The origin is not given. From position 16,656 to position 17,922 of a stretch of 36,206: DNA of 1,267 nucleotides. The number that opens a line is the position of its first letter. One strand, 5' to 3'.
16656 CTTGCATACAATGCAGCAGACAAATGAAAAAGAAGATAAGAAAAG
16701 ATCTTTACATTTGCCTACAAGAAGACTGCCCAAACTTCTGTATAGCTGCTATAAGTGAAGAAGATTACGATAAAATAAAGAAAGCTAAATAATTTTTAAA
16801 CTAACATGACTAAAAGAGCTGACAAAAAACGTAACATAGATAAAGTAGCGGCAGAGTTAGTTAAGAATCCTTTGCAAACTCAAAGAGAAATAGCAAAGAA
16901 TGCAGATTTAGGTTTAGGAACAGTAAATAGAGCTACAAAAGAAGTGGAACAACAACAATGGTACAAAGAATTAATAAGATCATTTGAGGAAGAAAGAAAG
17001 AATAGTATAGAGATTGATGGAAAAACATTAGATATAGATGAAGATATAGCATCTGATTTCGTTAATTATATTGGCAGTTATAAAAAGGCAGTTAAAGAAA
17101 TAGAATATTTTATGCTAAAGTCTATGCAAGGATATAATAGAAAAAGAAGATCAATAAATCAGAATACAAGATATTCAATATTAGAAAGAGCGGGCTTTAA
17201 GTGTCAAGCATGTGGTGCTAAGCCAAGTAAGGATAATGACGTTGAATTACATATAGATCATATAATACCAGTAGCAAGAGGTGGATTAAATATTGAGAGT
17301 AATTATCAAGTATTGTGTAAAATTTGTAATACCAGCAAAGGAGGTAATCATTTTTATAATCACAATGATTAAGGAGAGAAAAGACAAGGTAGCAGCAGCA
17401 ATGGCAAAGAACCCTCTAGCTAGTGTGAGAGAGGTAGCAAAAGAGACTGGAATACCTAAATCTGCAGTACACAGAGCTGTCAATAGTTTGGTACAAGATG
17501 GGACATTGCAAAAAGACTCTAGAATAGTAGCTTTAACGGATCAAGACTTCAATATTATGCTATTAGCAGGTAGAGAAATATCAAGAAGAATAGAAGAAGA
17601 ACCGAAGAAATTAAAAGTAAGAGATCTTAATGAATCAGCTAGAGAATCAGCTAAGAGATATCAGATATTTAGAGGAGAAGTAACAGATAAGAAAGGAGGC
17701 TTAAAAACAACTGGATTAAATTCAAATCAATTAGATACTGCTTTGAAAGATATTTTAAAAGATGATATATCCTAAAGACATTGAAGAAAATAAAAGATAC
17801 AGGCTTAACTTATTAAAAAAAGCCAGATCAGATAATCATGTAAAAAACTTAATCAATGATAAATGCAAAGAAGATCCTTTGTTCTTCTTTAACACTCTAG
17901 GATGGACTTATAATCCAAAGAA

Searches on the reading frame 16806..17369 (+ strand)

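Call 71: search_protein_families(library=phrogs, proteins=[window:16806-17369:+], max_evalue=0.01)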
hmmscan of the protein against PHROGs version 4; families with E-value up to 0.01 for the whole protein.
window:16806-17369:+ (188 aa): 32 families (the best 25 are shown)
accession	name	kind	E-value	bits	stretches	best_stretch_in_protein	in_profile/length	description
phrog_6050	-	DNA, RNA and nucleotide metabolism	1.4e-17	64.6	1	28-182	214-361/402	HNH endonuclease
phrog_1035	-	DNA, RNA and nucleotide metabolism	1e-15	59.4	1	54-184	115-216/271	endonuclease VII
phrog_2118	-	DNA, RNA and nucleotide metabolism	6e-15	56.6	1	68-179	118-222/301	HNH endonuclease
phrog_589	-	DNA, RNA and nucleotide metabolism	7.8e-14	52.8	1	111-179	71-139/179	HNH endonuclease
phrog_7785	-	DNA, RNA and nucleotide metabolism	6.5e-13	49.9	1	109-181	47-114/147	HNH endonuclease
phrog_1271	-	DNA, RNA and nucleotide metabolism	1.6e-12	48.5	1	101-181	247-318/361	HNH endonuclease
phrog_16986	-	unknown function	1.7e-12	48.5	1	113-179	3-66/248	-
phrog_14314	-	DNA, RNA and nucleotide metabolism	2.7e-12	48.5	1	118-179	4-62/252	HNH endonuclease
phrog_2214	-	DNA, RNA and nucleotide metabolism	3.2e-12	47.3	1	108-183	170-241/429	HNH endonuclease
phrog_16726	-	DNA, RNA and nucleotide metabolism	4.8e-12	47.2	1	110-180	80-142/308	HNH endonuclease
phrog_144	-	DNA, RNA and nucleotide metabolism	2.3e-11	44.7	1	110-179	64-133/175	HNH endonuclease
phrog_338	-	DNA, RNA and nucleotide metabolism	2.9e-10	41.1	1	106-181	185-262/340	HNH endonuclease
phrog_8660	-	DNA, RNA and nucleotide metabolism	3.7e-10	41.2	1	111-180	105-178/196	HNH endonuclease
phrog_333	-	DNA, RNA and nucleotide metabolism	5.9e-10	40.4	1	111-178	10-78/138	HNH endonuclease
phrog_5718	-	DNA, RNA and nucleotide metabolism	1.8e-09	38.1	1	108-181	106-176/394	HNH endonuclease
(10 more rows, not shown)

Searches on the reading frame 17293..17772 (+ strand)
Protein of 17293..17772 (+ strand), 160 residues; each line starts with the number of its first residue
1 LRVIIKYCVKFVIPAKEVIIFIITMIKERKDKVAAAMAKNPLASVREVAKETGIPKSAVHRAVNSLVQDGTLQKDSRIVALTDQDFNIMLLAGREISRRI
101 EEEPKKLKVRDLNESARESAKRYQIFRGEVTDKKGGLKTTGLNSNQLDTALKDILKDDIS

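Call 71: search_protein_families(library=phrogs, proteins=[window:17293-17772:+], max_evalue=0.01)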
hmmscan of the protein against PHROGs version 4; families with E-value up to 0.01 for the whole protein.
window:17293-17772:+ (160 aa): 12 families
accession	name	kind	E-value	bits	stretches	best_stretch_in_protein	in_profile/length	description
phrog_1687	-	transcription regulation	1.5e-05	26.1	1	20-76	58-114/162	MarR family transcrition regulator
phrog_5978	-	unknown function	1.9e-05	24.9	1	26-76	295-345/364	-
phrog_1123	-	unknown function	0.00016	22.5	1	26-72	29-76/112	-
phrog_2030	-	transcription regulation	0.00089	20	1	22-98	8-84/202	transcriptional regulator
phrog_11214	-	unknown function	0.00095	20.2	1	28-76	51-99/123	-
phrog_142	-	moron, auxiliary metabolic gene and host takeover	0.0013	19.8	1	24-77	8-61/116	Ren-like exclusion protein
phrog_8102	-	DNA, RNA and nucleotide metabolism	0.0014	18.8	1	25-79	42-95/337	replication initiation protein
phrog_3502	-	unknown function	0.0021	19.2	1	40-76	68-105/131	-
phrog_34278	-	unknown function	0.0035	18.5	1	30-78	31-80/90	-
phrog_33961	-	unknown function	0.0066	17.7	0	38-87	23-73/87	-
phrog_13786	-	transcription regulation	0.0077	17.1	0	29-76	4-51/68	transcriptional regulator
phrog_10724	-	unknown function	0.0095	16.3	0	40-94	29-83/253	-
